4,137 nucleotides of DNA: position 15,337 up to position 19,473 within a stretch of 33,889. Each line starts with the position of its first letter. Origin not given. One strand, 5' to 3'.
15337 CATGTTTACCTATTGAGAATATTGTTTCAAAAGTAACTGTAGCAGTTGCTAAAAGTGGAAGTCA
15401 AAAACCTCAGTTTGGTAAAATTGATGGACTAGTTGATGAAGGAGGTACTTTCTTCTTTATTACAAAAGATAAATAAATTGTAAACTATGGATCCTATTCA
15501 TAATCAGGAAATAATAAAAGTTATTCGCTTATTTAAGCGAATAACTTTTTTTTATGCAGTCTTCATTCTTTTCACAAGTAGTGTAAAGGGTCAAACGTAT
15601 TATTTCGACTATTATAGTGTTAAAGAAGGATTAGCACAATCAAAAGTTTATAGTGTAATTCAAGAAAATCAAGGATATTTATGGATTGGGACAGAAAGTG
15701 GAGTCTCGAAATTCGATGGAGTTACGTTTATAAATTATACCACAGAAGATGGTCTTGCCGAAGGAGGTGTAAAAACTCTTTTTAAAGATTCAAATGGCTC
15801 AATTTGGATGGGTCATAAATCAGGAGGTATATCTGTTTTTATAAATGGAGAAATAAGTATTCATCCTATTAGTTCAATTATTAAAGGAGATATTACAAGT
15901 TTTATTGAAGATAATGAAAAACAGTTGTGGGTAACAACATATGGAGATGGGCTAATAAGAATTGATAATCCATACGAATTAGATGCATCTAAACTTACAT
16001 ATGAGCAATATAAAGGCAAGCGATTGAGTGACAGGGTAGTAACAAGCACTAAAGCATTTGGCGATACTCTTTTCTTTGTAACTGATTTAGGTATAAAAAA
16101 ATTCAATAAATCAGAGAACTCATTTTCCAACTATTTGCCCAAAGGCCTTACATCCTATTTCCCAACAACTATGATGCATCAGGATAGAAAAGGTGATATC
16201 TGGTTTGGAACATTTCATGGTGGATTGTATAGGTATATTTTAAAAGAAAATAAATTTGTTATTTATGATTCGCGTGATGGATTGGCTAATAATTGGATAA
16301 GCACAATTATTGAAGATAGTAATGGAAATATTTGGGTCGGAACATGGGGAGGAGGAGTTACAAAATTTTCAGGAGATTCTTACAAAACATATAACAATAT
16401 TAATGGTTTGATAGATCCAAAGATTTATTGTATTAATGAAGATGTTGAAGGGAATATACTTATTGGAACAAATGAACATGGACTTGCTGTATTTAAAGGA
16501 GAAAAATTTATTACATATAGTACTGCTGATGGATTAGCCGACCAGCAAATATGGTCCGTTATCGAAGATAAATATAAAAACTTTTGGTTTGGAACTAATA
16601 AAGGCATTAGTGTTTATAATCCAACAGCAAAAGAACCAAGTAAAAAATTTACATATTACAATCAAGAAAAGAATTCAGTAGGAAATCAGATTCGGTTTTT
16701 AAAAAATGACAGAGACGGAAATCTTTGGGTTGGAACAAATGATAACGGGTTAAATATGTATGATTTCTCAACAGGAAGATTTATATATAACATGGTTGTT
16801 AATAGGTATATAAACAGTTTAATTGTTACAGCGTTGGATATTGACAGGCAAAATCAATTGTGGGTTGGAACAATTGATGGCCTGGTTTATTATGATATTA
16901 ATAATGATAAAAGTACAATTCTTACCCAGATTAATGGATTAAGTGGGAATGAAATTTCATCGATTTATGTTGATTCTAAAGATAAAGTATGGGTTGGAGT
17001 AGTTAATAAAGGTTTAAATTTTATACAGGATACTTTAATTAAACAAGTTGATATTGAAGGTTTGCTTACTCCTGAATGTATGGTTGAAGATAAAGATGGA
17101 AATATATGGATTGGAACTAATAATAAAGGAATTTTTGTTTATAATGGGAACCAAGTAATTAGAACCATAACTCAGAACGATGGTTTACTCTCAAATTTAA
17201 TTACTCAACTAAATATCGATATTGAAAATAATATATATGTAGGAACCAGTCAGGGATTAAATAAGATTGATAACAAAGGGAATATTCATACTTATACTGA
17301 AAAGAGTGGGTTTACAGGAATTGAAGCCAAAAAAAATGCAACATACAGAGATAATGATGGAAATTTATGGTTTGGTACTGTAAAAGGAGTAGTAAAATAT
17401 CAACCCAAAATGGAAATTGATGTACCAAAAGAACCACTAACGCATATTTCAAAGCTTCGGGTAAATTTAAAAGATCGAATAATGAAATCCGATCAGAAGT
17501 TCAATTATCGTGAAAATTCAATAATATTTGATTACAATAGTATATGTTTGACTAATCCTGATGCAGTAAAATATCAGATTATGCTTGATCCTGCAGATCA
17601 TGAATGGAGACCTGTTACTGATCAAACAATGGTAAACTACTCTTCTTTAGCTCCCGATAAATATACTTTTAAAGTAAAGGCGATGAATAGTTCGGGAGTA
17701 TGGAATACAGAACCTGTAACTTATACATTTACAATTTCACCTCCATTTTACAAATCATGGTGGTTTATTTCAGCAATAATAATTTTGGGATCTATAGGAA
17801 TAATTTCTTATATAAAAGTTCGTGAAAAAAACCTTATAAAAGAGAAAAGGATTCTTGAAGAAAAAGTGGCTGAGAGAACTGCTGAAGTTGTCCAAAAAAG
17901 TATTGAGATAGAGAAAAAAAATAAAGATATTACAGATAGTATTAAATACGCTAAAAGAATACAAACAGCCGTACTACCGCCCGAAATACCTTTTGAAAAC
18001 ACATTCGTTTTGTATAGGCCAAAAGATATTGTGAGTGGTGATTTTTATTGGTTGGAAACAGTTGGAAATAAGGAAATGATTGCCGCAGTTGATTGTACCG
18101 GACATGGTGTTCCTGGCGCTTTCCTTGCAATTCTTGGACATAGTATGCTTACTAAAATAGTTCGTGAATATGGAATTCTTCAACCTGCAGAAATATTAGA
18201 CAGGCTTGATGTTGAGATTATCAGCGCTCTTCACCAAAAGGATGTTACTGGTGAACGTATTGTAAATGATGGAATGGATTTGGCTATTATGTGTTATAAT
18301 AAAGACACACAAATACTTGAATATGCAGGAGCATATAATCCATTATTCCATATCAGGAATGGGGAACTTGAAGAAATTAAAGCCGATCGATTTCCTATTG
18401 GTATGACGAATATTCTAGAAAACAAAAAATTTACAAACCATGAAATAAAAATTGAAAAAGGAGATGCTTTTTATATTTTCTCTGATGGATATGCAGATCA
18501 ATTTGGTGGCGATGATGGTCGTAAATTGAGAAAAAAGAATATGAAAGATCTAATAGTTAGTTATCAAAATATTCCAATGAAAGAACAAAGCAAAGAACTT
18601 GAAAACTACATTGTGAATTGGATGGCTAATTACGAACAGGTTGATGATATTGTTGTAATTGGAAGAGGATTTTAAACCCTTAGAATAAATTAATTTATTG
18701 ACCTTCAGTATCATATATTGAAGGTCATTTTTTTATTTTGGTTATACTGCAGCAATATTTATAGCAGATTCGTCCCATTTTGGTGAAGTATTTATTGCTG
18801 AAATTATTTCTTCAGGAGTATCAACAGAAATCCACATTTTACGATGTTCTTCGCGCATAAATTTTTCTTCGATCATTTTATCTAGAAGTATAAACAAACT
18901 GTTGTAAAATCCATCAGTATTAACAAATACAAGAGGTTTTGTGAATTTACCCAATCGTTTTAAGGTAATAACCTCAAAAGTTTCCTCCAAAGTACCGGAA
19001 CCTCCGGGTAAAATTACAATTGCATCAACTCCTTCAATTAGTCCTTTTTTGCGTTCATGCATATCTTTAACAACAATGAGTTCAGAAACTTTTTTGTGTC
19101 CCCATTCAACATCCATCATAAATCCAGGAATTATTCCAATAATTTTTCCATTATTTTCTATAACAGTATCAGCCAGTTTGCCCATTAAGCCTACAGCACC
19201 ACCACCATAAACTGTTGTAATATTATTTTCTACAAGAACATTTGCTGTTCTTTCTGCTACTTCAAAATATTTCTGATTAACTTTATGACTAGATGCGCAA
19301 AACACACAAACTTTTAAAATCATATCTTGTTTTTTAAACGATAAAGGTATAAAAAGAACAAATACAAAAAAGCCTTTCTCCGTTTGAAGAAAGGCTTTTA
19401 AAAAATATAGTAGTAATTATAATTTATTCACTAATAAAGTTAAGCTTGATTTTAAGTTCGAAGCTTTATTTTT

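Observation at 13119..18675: Two-gene operon pairing an exported TPR/caspase-like protease with a beta-propeller/Y_Y_Y transmembrane PP2C phosphatase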

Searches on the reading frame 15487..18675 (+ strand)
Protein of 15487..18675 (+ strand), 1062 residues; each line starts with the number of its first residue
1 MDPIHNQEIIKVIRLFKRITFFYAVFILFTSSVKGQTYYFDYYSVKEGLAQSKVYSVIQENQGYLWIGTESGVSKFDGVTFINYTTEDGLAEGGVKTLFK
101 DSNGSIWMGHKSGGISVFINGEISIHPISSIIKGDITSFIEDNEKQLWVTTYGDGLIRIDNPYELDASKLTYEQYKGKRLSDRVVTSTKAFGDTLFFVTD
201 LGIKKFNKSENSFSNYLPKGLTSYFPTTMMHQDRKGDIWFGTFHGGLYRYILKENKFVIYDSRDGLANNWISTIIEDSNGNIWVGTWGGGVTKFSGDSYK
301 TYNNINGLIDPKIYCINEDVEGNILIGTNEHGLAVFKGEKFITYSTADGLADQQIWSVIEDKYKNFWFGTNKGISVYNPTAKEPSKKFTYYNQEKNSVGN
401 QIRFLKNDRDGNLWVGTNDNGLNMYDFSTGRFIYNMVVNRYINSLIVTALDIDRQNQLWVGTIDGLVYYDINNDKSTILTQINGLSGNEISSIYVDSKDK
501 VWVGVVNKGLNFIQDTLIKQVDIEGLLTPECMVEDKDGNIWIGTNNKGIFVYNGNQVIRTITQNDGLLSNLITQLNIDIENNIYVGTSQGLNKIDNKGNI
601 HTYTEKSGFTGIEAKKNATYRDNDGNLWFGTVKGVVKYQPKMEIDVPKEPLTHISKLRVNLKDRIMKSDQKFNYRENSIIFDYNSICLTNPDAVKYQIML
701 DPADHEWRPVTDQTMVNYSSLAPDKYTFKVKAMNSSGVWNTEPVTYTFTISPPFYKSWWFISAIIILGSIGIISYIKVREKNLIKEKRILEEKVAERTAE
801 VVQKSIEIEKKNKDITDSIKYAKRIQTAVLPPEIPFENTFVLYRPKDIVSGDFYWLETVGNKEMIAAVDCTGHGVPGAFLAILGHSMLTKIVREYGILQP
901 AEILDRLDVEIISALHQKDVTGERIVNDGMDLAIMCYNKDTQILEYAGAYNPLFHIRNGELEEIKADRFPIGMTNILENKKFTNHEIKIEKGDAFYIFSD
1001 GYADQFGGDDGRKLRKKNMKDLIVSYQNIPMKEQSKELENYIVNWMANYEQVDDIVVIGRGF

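Call 3: search_protein_families(library=pfam, proteins=[window:15487-18675:+], max_evalue=0.01)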
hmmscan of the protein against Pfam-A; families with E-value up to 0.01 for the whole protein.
window:15487-18675:+ (1062 aa): 6 families
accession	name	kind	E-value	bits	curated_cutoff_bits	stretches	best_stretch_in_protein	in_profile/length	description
PF07494.17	Reg_prop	-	1e-52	169.7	20.4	4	265-288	1-24/24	Two component regulator propeller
PF07228.17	SpoIIE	-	9.3e-18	65.3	25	1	864-1058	6-187/192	Stage II sporulation protein E (SpoIIE)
PF07495.19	Y_Y_Y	-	3.7e-11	43.2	26.6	1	689-750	3-64/65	Y_Y_Y domain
PF23748.1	Beta-prop_LRRK2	-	9.1e-05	22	26.9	0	444-468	273-297/359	LRRK2 beta propeller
PF08450.18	SGL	-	0.00037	20.6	26.3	0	358-506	46-202/246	SMP-30/Gluconolactonase/LRE-like region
PF20067.5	SSL_N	-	0.0055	17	18.9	0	519-545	13-39/46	Strictosidine synthase-like, N-terminal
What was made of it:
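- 15487..18675 (+): Gene 2: HTCS-type periplasmic sensor / single TM / SiaA-like PP2C phosphatase, 1062 aa. Pfam Reg_prop, Y_Y_Y and SpoIIE (call 3).
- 15592..17736 (+): Periplasmic sensor head: Reg_prop beta-propellers (aa 36-680) and Y_Y_Y domain (aa 689-750). Call 3.
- On Hybrid two-component system (HTCS): The Pfam scan finds only SpoIIE after the membrane helix (call 3).
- Checked: Gene 2 has Reg_prop (E 1e-52), Y_Y_Y at aa 689-750 and SpoIIE at aa 864-1058 (call 3).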

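Call 4: search_protein_families(library=ncbifam, proteins=[window:15487-18675:+], max_evalue=0.01)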
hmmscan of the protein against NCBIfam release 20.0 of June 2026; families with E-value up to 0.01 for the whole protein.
window:15487-18675:+ (1062 aa): 2 families
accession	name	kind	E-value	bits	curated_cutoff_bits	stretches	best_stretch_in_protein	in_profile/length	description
NF038263.1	prot_phos_SiaA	equivalog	4.1e-56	190.8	700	1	788-1059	384-654/658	biofilm regulation protein phosphatase SiaA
NF052228.1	T9SS_PorZ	equivalog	9.3e-27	93.8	260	3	388-515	468-615/757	type IX secretion system anionic LPS delivery protein PorZ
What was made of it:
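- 17848..18663 (+): Cytoplasmic coiled linker plus PP2C (SpoIIE/SiaA-like) phosphatase domain. NF038263 SiaA, 190.8 bits over aa 788-1059 (call 4).
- Gene 2 falls far below the SiaA equivalog cut-off (190.8 against 700 bits; call 4).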

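Call 38: search_solved_structures(query=window:15487-18675:+, max_evalue=0.001)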
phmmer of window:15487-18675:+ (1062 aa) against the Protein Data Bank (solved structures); distinct sequences matched with E-value up to 0.001: 5.
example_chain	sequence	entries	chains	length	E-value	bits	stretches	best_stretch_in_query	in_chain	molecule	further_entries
4a2l_A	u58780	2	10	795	7.1e-70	239.2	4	342-757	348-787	TWO-COMPONENT SYSTEM SENSOR HISTIDINE KINASE/RESPONSE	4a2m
3v9f_A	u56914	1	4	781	5.2e-52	180.1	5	229-383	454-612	Two-component system sensor histidine kinase/response regulator, hybrid (One-component sys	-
6k4e_A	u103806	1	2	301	5.8e-36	126.9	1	788-1059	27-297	Putative serine phosphatase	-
3ott_A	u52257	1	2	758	1.8e-33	118.7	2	223-755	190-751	Two-component system sensor histidine kinase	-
3va6_A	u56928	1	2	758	1.8e-33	118.7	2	223-755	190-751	Two-component system sensor histidine kinase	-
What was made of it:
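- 15487..18675 (+): PDB 4A2L at 7e-70 and 6K4E at 5.8e-36 (call 38).
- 15592..17736 (+): Best PDB matches are 4A2L (BT4663), 3V9F and 3OTT (call 38).
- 17848..18663 (+): PDB 6K4E, the SiaA PP2C domain, at 5.8e-36 (call 38).
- On Hybrid two-component system (HTCS): Calls 3 and 38.
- On SiaA (NF038263 equivalog) / SiaABCD system: 6K4E at E 5.8e-36 is the only solved PP2C hit (call 38).
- Closest known: Bacteroides hybrid two-component system. Same: The periplasmic head has Reg_prop beta-propellers followed by a Y_Y_Y domain and a membrane helix (E 7e-70 to 4A2L; calls 3, 38).
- Closest known: SiaABCD partner-switch of Pseudomonas aeruginosa. Same: The PP2C domain is closest to SiaA (calls 4, 38).
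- Checked: The best PDB stretch aligns aa 342-757 of the ectodomain to the BT4663 sensor (4A2L), with 4 matched stretches in all (call 38).
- Output: SiaA is the only PP2C family hit in NCBIfam and the only solved PP2C hit (calls 4, 38).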

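Call 73: search_protein_families(library=padloc, proteins=[window:15487-18675:+], max_evalue=0.001)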
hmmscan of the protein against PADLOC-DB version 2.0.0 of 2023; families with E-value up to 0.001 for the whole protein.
window:15487-18675:+ (1062 aa): 0 families

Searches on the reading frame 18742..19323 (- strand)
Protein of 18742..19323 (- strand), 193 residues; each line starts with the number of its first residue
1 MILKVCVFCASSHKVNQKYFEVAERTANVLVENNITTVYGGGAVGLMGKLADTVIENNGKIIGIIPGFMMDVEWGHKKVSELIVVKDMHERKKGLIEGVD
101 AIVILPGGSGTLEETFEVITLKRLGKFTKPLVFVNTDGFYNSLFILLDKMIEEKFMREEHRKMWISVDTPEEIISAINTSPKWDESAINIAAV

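Call 12: search_protein_families(library=pfam, proteins=[window:18742-19323:-], max_evalue=0.0001)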
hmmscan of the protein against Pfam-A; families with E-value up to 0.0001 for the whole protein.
window:18742-19323:- (193 aa): 2 families
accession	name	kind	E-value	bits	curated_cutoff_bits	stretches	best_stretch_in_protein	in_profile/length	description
PF03641.19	Lysine_decarbox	-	9.5e-41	139.5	27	1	47-176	1-130/131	Possible lysine decarboxylase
PF18306.6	LDcluster4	-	1.7e-11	44.4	26.3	1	4-120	3-115/151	SLOG cluster4 family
